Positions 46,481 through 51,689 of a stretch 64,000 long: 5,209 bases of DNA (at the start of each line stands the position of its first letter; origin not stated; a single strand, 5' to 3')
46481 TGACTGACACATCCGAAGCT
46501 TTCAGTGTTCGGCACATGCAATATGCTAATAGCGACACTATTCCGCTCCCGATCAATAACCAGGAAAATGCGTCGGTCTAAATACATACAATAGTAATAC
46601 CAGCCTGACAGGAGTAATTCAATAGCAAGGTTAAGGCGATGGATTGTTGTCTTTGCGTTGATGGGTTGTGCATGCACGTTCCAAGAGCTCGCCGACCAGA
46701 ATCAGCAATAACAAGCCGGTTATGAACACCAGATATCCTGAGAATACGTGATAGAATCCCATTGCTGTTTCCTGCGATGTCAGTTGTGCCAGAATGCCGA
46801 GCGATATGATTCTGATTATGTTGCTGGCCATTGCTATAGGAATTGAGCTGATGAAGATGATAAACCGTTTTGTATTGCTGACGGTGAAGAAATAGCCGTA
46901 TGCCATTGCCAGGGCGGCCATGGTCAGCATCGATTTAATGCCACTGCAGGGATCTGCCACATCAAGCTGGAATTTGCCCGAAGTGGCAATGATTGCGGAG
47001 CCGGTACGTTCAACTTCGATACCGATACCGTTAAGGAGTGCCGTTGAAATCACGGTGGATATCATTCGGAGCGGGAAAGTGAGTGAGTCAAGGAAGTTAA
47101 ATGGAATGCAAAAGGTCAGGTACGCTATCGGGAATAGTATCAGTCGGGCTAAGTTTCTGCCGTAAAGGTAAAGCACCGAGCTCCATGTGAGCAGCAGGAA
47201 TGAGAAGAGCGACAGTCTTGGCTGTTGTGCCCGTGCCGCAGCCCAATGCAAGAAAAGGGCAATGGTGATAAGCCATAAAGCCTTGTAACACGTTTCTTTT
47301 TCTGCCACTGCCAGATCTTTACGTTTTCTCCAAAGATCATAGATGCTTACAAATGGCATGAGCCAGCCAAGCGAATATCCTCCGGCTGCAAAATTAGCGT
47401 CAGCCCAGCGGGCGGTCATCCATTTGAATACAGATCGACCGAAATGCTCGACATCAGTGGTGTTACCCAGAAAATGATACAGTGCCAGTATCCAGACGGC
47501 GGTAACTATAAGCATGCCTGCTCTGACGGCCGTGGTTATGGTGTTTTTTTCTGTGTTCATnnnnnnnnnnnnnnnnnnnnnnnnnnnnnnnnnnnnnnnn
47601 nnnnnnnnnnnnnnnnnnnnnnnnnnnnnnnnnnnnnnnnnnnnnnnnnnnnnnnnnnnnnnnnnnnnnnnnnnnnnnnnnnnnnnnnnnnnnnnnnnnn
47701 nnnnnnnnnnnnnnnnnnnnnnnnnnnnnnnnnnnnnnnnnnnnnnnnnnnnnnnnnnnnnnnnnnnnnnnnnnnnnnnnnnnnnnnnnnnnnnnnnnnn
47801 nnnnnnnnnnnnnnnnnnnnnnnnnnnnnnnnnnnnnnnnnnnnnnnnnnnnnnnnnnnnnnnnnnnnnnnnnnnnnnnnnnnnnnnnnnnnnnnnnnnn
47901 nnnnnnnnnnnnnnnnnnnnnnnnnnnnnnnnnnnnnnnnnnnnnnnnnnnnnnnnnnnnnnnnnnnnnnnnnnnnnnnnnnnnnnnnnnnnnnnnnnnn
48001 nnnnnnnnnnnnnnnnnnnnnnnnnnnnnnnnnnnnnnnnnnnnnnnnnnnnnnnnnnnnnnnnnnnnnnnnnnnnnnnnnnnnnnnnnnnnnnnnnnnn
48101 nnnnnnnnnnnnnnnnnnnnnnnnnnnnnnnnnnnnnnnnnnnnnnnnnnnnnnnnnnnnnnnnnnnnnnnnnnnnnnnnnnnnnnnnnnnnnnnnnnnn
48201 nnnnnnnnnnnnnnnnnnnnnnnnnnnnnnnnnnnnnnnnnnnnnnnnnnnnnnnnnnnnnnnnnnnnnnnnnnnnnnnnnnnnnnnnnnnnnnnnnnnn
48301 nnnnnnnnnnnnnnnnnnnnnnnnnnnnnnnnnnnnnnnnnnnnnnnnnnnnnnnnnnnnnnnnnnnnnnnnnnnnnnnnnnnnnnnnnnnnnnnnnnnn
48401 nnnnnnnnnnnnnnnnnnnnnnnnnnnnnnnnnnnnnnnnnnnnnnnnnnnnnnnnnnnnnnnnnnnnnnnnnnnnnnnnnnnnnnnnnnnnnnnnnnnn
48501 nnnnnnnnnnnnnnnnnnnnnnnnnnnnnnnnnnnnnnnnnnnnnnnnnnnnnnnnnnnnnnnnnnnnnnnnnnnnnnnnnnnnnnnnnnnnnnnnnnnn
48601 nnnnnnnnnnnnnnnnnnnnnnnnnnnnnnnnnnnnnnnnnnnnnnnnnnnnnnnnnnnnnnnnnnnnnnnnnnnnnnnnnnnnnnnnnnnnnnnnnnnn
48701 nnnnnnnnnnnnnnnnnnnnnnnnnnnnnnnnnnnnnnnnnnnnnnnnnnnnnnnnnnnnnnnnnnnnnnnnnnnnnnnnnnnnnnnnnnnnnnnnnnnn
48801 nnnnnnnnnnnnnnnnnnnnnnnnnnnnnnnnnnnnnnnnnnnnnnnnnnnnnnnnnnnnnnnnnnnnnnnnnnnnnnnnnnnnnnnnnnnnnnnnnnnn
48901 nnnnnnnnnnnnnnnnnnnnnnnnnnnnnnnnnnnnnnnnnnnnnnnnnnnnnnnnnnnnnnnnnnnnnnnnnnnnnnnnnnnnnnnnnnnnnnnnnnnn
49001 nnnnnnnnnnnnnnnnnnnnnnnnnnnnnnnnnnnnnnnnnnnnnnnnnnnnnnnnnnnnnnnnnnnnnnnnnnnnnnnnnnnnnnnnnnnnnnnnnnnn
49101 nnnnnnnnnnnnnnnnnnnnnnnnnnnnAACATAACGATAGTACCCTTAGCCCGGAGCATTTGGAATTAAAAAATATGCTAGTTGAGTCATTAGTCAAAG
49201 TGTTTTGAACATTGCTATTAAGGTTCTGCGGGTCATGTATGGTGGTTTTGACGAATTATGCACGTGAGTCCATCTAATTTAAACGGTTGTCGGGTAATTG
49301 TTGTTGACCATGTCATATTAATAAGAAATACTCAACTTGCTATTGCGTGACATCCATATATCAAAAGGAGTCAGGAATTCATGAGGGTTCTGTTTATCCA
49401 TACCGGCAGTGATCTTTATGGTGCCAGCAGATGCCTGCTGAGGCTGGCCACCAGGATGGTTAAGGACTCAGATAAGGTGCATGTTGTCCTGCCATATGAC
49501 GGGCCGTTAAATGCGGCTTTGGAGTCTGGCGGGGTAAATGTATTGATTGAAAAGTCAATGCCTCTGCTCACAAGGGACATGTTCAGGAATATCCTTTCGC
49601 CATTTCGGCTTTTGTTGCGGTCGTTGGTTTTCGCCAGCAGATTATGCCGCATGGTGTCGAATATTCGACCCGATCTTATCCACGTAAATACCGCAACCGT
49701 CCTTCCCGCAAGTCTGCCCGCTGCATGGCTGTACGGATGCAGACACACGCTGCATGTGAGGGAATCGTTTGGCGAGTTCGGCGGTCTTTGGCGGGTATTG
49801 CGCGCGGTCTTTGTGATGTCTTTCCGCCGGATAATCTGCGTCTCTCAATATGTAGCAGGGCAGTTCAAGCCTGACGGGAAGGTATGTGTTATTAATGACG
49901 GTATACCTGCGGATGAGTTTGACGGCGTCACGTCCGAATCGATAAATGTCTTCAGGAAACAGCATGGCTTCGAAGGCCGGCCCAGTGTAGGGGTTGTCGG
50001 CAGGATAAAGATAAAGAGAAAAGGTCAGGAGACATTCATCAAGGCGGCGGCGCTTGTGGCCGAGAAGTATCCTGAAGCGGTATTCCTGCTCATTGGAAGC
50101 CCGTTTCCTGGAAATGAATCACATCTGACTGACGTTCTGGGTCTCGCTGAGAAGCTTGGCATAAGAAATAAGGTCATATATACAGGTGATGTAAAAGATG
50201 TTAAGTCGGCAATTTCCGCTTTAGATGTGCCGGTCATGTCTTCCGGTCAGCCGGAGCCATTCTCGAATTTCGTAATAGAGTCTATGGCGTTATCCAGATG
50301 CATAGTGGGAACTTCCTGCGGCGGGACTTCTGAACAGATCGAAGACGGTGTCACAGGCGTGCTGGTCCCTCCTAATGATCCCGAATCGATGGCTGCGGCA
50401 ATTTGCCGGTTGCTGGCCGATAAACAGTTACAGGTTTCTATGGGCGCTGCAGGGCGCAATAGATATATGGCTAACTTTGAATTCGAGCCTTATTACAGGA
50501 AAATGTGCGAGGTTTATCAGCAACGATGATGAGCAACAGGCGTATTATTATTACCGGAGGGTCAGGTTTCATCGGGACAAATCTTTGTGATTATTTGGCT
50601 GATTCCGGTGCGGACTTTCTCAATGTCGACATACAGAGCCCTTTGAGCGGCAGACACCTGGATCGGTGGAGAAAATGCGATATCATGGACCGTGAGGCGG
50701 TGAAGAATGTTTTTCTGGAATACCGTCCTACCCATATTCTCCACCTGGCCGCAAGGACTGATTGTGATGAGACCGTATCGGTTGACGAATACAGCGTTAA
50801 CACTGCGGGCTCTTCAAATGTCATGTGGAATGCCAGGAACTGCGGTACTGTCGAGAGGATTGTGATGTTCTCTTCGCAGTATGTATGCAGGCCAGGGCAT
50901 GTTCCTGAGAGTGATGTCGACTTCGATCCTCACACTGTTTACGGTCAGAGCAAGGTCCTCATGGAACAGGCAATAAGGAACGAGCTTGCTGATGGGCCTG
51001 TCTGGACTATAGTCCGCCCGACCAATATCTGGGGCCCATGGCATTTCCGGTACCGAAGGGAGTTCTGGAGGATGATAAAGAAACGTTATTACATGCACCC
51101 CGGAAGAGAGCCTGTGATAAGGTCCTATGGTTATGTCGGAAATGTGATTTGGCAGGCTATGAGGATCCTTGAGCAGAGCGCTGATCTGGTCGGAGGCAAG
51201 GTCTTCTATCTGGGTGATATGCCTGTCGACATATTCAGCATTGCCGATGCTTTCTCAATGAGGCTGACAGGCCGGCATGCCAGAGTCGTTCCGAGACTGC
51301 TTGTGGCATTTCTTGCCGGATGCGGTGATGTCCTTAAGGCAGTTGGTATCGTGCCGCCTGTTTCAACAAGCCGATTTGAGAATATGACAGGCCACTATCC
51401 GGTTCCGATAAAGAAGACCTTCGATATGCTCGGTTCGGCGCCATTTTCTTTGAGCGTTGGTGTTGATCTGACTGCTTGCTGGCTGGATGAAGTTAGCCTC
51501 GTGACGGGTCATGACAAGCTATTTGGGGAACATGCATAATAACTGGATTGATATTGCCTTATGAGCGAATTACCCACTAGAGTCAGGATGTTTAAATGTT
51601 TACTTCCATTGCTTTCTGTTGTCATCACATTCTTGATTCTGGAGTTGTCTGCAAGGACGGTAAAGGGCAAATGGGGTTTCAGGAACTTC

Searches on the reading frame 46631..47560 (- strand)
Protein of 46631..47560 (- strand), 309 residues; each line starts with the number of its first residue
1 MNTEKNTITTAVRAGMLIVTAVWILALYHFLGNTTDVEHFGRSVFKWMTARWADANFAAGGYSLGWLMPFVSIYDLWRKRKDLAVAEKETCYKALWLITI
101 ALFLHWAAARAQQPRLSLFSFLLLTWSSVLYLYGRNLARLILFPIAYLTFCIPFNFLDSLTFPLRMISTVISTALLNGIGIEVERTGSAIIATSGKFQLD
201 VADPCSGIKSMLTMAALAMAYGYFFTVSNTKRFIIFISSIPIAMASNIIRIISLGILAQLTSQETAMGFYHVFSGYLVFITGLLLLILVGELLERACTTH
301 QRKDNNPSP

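Call 57: search_protein_families(library=pfam, proteins=[window:46631-47560:-], max_evalue=0.001)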
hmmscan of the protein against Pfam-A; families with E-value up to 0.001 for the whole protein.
window:46631-47560:- (309 aa): 1 family
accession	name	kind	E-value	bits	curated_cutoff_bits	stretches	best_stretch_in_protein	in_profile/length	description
PF09721.15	Exosortase_EpsH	-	2.8e-51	174.8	25.7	1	24-292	4-253/254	Transmembrane exosortase (Exosortase_EpsH)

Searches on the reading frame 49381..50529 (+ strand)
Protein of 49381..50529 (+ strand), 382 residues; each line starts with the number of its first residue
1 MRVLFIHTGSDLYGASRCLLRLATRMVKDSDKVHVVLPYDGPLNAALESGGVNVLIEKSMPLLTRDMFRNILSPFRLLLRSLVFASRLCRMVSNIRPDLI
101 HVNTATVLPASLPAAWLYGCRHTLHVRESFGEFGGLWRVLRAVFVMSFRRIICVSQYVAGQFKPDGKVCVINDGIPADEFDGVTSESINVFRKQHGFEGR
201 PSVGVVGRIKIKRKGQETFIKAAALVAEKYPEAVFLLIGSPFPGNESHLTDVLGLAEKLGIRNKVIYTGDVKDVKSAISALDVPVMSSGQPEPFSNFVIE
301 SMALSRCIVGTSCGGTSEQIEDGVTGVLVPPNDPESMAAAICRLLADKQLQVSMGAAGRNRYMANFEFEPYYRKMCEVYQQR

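Call 57: search_protein_families(library=pfam, proteins=[window:49381-50529:+], max_evalue=0.001)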
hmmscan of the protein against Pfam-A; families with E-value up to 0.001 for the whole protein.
window:49381-50529:+ (382 aa): 4 families
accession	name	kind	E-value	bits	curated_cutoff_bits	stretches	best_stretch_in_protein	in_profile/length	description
PF13692.12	Glyco_trans_1_4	-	4.5e-31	108.5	27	1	201-347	2-142/142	Glycosyl transferases group 1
PF00534.26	Glycos_transf_1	-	3.3e-30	105.3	26.4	1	191-361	5-172/172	Glycosyl transferases group 1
PF13439.12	Glyco_transf_4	-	1.5e-13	51.5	28.5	1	14-178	3-169/170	Glycosyltransferase Family 4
PF13579.12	Glyco_trans_4_4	-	3e-09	37.8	29.7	1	14-162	2-142/158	Glycosyl transferase 4-like domain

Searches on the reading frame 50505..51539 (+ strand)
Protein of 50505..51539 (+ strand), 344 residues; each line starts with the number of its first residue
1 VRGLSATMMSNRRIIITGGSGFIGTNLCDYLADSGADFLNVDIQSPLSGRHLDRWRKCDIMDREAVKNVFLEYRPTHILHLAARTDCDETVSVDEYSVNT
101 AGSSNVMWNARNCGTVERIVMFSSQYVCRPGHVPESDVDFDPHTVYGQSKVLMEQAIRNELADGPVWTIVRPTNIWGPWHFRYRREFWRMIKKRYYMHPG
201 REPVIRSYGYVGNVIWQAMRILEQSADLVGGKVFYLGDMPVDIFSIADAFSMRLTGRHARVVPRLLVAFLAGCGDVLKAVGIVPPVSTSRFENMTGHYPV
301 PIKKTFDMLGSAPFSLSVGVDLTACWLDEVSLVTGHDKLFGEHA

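Call 57: search_protein_families(library=pfam, proteins=[window:50505-51539:+], max_evalue=0.001)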
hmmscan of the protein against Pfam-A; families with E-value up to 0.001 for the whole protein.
window:50505-51539:+ (344 aa): 6 families
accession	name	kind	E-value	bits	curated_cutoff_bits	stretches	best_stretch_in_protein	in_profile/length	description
PF01370.27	Epimerase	-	5.7e-28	98.4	20.9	1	14-236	1-239/240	NAD dependent epimerase/dehydratase family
PF04321.23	RmlD_sub_bind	-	2.8e-20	73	27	1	13-189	2-161/287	RmlD substrate binding domain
PF16363.11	GDP_Man_Dehyd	-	2.5e-16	60.5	27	1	15-225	1-240/332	GDP-mannose 4,6 dehydratase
PF01073.25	3Beta_HSD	-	2.9e-16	59.8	22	1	15-241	1-254/280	3-beta hydroxysteroid dehydrogenase/isomerase family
PF07993.18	NAD_binding_4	-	2e-10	40.7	20.1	1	76-177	90-209/258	Male sterility protein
PF02719.21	Polysacc_synt_2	-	4.6e-08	33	20.2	1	14-157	1-149/293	Polysaccharide biosynthesis protein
